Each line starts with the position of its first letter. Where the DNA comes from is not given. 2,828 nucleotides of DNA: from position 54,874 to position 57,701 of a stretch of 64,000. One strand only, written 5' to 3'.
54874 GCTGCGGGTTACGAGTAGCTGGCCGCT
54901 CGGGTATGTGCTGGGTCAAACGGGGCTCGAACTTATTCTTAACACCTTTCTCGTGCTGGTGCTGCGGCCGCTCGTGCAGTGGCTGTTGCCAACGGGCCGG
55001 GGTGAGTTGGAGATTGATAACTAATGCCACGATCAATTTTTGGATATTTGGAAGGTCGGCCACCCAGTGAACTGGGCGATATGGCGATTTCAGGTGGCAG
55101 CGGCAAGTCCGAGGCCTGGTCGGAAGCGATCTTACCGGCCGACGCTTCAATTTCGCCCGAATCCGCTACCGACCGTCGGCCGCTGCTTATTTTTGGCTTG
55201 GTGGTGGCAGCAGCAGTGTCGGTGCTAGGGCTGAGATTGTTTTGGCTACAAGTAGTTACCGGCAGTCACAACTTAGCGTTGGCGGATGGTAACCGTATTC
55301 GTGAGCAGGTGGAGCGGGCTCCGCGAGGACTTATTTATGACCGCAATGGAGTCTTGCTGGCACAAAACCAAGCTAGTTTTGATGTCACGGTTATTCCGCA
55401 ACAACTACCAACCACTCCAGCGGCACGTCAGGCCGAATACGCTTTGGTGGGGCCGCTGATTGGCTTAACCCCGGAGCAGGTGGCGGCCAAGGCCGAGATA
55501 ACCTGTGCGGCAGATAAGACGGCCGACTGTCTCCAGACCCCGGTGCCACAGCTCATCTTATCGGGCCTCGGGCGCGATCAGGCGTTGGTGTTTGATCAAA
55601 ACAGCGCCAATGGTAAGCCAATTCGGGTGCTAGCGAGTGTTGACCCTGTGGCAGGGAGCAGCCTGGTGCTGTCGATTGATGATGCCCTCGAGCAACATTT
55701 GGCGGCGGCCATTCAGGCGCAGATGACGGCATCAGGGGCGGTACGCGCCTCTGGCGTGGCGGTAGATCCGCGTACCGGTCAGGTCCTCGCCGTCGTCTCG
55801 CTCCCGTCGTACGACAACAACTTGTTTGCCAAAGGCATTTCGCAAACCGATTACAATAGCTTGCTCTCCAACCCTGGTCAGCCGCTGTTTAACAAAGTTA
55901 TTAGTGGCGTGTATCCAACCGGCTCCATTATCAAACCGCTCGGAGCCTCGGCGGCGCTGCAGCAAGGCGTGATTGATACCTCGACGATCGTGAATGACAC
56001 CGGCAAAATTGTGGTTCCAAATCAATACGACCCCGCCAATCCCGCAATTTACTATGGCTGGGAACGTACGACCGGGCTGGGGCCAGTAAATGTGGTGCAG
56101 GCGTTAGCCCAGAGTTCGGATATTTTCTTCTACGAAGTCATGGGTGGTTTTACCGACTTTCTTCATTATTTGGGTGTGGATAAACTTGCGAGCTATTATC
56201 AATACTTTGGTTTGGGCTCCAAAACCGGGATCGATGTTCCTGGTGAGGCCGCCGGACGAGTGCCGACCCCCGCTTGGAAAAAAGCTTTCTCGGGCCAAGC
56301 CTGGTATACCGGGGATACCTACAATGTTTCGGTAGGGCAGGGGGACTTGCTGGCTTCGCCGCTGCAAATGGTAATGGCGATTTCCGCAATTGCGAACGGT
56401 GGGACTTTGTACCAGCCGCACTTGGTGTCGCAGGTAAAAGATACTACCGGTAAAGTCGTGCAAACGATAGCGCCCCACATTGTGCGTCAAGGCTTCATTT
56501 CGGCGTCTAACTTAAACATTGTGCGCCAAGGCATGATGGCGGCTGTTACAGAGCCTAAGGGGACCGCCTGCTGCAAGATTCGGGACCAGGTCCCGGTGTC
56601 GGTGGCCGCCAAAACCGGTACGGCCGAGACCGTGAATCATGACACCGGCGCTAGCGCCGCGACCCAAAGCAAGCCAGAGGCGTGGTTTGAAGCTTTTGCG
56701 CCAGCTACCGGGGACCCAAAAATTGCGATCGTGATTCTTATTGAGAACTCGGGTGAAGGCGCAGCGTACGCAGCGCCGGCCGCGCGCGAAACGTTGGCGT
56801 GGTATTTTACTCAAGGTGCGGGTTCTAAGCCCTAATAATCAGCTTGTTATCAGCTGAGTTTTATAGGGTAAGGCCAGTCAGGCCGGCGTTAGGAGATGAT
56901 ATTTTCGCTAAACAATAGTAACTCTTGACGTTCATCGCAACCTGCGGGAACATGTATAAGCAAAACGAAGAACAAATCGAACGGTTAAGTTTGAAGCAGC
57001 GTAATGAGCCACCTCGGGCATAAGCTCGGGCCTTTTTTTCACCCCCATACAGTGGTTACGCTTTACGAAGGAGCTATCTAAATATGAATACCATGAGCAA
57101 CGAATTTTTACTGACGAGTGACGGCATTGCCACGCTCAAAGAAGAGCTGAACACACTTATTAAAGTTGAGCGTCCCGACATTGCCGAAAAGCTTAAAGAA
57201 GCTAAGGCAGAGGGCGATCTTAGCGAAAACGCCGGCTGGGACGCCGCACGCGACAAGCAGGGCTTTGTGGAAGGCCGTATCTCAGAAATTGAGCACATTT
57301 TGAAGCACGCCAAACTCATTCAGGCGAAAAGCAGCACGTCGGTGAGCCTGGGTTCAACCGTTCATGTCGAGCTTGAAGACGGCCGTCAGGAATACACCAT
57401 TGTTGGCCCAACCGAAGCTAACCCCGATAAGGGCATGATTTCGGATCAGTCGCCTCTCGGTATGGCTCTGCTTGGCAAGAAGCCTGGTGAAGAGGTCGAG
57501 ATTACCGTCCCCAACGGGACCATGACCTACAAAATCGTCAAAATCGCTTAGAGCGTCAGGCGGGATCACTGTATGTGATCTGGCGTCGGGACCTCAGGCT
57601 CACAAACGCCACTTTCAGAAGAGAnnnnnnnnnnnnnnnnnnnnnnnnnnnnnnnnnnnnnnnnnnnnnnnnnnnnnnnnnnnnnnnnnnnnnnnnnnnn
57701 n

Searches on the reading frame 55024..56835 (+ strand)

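Call 79: search_protein_families(library=pfam, proteins=[window:55024-56835:+], max_evalue=0.001)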
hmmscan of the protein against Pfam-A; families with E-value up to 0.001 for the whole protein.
window:55024-56835:+ (603 aa): 2 families
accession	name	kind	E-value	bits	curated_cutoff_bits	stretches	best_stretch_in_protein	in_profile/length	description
PF00905.27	Transpeptidase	-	2.3e-64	217.9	22.1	1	243-591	2-298/299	Penicillin binding protein transpeptidase domain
PF03717.20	PBP_dimer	-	4e-09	37.6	24.4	1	98-136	3-41/180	Penicillin-binding Protein dimerisation domain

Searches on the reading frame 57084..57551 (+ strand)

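Call 79: search_protein_families(library=pfam, proteins=[window:57084-57551:+], max_evalue=0.001)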
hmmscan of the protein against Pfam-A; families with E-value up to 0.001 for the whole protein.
window:57084-57551:+ (155 aa): 2 families
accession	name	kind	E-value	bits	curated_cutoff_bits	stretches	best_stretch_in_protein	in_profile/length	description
PF01272.25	GreA_GreB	-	5e-26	90.9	26.9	1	84-154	3-75/77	Transcription elongation factor, GreA/GreB, C-term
PF03449.20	GreA_GreB_N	-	2.3e-25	89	24.5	1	9-77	2-70/71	Transcription elongation factor, N-terminal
